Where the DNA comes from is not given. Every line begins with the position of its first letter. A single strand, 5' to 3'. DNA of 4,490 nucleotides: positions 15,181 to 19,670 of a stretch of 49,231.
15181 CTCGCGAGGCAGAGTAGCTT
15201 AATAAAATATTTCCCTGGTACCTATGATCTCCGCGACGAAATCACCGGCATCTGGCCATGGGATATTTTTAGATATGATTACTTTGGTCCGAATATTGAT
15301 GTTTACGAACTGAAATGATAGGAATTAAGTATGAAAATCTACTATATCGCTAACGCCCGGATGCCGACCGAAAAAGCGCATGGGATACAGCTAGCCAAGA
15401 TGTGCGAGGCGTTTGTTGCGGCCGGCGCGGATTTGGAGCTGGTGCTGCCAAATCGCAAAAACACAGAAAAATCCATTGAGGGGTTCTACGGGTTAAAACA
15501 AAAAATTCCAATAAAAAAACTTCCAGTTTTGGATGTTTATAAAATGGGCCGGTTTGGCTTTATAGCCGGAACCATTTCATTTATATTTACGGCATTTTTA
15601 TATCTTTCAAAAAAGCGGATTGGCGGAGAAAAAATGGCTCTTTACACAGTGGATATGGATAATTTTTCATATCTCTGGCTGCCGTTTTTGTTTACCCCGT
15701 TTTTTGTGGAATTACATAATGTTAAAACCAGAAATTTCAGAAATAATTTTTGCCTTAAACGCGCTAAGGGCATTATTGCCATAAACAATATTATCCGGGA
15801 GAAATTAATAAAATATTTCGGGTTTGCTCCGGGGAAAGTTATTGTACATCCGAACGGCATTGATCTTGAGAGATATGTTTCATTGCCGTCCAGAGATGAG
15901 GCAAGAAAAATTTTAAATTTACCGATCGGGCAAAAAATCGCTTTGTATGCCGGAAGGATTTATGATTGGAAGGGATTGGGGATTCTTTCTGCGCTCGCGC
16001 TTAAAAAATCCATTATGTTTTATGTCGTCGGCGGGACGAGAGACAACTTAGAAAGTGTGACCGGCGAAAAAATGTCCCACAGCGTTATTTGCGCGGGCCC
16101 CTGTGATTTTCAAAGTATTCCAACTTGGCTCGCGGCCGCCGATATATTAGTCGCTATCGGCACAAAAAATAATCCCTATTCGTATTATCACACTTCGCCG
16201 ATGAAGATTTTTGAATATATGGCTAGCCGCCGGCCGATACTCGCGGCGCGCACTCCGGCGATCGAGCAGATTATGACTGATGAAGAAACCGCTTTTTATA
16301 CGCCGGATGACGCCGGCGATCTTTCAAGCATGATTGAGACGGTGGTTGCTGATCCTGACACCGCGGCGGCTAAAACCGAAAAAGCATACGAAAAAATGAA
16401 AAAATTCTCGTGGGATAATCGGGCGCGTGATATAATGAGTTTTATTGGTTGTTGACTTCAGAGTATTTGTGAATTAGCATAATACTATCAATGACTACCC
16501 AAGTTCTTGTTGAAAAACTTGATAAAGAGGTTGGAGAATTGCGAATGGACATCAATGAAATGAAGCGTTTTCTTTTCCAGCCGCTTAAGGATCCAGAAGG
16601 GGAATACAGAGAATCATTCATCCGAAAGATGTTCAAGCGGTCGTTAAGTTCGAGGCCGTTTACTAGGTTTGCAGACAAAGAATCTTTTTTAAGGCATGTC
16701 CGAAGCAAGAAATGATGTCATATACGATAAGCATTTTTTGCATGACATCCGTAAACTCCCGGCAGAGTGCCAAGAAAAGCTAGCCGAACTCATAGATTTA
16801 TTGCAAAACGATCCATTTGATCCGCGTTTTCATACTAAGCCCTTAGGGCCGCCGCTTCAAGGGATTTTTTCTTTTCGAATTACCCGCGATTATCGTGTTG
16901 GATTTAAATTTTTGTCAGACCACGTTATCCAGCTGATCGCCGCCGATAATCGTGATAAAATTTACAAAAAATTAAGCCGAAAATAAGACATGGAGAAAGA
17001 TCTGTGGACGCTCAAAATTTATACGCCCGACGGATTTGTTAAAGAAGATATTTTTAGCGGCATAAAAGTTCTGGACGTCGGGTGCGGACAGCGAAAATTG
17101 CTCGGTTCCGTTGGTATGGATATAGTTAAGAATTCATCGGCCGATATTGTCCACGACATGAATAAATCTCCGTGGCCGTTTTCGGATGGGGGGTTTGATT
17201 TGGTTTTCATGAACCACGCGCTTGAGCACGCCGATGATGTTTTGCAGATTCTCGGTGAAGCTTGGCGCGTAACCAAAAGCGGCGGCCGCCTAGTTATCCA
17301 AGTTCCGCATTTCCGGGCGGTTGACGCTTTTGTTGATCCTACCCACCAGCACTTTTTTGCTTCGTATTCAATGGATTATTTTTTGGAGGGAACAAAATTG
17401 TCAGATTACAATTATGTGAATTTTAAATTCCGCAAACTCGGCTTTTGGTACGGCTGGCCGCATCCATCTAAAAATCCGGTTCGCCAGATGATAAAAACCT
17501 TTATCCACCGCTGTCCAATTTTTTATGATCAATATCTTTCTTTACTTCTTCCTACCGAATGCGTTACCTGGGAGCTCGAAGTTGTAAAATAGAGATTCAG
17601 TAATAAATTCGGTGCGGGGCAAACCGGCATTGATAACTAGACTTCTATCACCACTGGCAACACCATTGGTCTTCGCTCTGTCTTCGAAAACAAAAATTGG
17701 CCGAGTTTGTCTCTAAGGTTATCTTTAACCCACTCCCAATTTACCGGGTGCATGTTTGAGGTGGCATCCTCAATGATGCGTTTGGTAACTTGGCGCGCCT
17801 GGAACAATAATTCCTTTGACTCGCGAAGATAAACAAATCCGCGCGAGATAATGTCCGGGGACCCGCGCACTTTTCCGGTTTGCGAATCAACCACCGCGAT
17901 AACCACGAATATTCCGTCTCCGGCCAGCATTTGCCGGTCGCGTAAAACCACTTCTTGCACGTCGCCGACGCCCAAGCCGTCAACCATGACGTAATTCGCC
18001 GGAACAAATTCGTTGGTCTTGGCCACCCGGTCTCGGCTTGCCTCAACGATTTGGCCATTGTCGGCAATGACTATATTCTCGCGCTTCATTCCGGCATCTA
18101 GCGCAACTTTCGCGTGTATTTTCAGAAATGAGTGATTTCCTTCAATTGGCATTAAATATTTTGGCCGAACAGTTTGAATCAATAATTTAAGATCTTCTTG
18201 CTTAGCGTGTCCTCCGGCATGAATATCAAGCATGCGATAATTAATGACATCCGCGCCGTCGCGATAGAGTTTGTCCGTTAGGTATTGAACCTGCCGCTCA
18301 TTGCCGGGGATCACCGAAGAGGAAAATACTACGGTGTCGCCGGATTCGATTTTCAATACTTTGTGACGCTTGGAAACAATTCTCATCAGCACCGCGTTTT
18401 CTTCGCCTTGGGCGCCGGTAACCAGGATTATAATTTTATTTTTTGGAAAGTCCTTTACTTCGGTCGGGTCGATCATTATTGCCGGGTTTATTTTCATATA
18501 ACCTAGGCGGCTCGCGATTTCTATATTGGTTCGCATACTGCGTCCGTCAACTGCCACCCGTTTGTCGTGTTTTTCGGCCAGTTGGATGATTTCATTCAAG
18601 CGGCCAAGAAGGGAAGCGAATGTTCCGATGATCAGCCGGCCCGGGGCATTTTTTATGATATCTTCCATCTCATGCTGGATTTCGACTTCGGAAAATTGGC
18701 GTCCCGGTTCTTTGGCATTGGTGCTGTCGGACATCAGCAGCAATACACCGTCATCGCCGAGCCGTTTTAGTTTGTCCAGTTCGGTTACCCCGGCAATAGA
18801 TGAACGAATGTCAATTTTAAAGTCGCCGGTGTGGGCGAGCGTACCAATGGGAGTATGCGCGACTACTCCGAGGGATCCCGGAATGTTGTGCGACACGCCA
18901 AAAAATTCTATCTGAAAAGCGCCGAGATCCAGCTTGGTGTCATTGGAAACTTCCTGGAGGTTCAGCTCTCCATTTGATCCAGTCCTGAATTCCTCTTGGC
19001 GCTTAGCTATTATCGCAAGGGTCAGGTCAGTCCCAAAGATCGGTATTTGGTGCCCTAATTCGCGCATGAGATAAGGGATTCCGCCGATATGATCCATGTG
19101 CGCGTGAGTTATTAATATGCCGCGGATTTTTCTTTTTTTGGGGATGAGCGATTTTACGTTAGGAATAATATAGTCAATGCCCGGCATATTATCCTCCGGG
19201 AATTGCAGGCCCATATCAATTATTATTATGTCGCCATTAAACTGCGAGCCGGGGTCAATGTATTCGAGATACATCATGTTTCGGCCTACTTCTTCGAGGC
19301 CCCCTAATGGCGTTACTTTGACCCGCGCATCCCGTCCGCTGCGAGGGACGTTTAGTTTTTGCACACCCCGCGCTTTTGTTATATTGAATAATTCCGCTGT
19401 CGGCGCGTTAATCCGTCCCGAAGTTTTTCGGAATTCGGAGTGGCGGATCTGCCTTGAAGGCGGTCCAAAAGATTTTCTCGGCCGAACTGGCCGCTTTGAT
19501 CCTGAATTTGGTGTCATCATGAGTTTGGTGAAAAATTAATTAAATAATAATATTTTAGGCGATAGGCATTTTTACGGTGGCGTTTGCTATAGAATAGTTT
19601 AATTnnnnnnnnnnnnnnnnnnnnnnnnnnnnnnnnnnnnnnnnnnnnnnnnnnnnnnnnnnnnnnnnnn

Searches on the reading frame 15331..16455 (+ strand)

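Call 16: search_protein_families(library=pfam, proteins=[window:15331-16455:+], max_evalue=0.001)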
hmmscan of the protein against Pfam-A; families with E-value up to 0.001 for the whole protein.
window:15331-16455:+ (374 aa): 4 families
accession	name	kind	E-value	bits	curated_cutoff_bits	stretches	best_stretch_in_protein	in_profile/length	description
PF13692.12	Glyco_trans_1_4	-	3.9e-13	50.3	27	1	202-341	2-142/142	Glycosyl transferases group 1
PF00534.26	Glycos_transf_1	-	3.3e-10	40.2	26.4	1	188-354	2-171/172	Glycosyl transferases group 1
PF13524.12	Glyco_trans_1_2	-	2.4e-08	34.5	25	1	251-369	28-143/144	Glycosyl transferase-like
PF13439.12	Glyco_transf_4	-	5.5e-08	33.5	28.5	1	133-181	123-170/170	Glycosyltransferase Family 4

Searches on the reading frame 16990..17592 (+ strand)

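Call 16: search_protein_families(library=pfam, proteins=[window:16990-17592:+], max_evalue=0.001)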
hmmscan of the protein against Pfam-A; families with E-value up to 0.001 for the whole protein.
window:16990-17592:+ (200 aa): 7 families
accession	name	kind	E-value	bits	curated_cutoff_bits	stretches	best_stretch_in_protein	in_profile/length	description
PF08241.18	Methyltransf_11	-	3.7e-11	43.9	21.2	1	53-103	47-95/95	Methyltransferase domain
PF13489.12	Methyltransf_23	-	2.2e-09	37.7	27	1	21-107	20-120/164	Methyltransferase domain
PF13847.12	Methyltransf_31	-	8.7e-09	35.6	27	1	55-107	61-113/145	Methyltransferase domain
PF13649.12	Methyltransf_25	-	1.4e-06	29.3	27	1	54-99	52-97/97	Methyltransferase domain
PF08242.18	Methyltransf_12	-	3.4e-05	24.9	30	1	63-101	64-98/98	Methyltransferase domain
PF07021.18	MetW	-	3.4e-05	24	21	0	17-39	7-29/193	Methionine biosynthesis protein MetW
PF01209.24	Ubie_methyltran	-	4.8e-05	23.3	20.1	1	58-103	106-151/233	ubiE/COQ5 methyltransferase family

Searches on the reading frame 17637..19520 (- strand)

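Call 16: search_protein_families(library=pfam, proteins=[window:17637-19520:-], max_evalue=0.001)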
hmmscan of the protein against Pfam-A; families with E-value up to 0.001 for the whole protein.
window:17637-19520:- (627 aa): 5 families
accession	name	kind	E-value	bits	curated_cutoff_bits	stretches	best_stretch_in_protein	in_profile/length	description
PF22505.1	RNase_J_b_CASP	-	2.8e-41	140.7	27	1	294-418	2-126/126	Ribonuclease J, beta-CASP domain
PF17770.6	RNase_J_C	-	3.2e-28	99.2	23.8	1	525-627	1-102/102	Ribonuclease J C-terminal domain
PF12706.13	Lactamase_B_2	-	5e-14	52.8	27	1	129-235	26-144/200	Beta-lactamase superfamily domain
PF00753.33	Lactamase_B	-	2.4e-08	34.6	22.7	1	128-234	40-150/196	Metallo-beta-lactamase superfamily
PF07521.17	RMMBL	-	0.00044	20.6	21.6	0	429-473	7-52/63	Zn-dependent metallo-hydrolase RNA specificity domain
